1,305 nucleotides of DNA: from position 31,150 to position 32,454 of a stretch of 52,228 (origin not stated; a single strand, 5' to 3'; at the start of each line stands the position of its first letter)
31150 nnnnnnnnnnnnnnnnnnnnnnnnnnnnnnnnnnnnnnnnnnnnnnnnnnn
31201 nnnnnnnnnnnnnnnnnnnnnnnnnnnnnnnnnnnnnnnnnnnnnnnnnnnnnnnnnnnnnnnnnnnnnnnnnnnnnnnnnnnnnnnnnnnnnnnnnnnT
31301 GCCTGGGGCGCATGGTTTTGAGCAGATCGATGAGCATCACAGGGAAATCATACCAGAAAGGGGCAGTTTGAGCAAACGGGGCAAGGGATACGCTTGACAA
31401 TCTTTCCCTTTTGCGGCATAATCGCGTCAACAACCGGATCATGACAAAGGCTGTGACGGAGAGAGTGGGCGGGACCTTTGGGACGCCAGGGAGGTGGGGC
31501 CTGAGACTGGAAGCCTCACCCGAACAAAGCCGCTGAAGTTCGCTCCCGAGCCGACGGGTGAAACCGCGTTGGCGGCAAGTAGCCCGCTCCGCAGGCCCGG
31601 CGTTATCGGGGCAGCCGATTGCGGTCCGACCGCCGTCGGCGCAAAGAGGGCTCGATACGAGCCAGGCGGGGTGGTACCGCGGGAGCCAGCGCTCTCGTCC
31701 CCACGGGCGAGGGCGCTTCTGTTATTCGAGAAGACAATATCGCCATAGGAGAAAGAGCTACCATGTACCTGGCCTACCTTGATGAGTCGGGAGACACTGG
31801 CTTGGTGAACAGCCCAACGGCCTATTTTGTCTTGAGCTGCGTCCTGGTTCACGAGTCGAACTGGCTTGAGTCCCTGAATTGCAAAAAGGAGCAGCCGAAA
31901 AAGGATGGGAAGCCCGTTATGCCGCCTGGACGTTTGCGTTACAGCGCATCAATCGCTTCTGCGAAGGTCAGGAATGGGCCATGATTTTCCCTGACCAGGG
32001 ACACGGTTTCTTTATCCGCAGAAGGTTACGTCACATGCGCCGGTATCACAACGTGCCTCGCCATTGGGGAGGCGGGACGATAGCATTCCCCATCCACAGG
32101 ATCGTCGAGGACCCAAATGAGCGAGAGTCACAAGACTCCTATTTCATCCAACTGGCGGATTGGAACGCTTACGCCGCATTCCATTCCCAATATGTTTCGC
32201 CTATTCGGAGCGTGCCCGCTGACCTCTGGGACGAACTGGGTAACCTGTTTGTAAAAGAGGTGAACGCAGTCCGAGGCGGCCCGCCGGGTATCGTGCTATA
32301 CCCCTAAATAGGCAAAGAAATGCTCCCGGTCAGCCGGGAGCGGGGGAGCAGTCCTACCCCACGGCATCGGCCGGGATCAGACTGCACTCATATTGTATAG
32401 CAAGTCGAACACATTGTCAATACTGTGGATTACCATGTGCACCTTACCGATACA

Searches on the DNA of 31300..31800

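Call 80: search_rna_families(source=window, start=31300, end=31800, threshold=evalue, max_evalue=1)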
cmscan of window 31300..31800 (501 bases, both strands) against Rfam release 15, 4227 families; matches with E-value up to 1: 1.
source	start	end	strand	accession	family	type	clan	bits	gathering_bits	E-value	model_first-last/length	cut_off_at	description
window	31444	31705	+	RF00230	T-box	Cis-reg; leader;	-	58.5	93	2.9e-12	1-219/219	no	T-box leader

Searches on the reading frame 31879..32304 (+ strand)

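Call 92: search_protein_families(library=pfam, proteins=[window:31879-32304:+], max_evalue=0.001)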
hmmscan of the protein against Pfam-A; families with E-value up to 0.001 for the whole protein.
window:31879-32304:+ (142 aa): 1 family
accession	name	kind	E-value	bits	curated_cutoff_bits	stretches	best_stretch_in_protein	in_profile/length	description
PF12686.12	DUF3800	-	7.2e-07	30.5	21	1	8-102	57-148/149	Protein of unknown function (DUF3800)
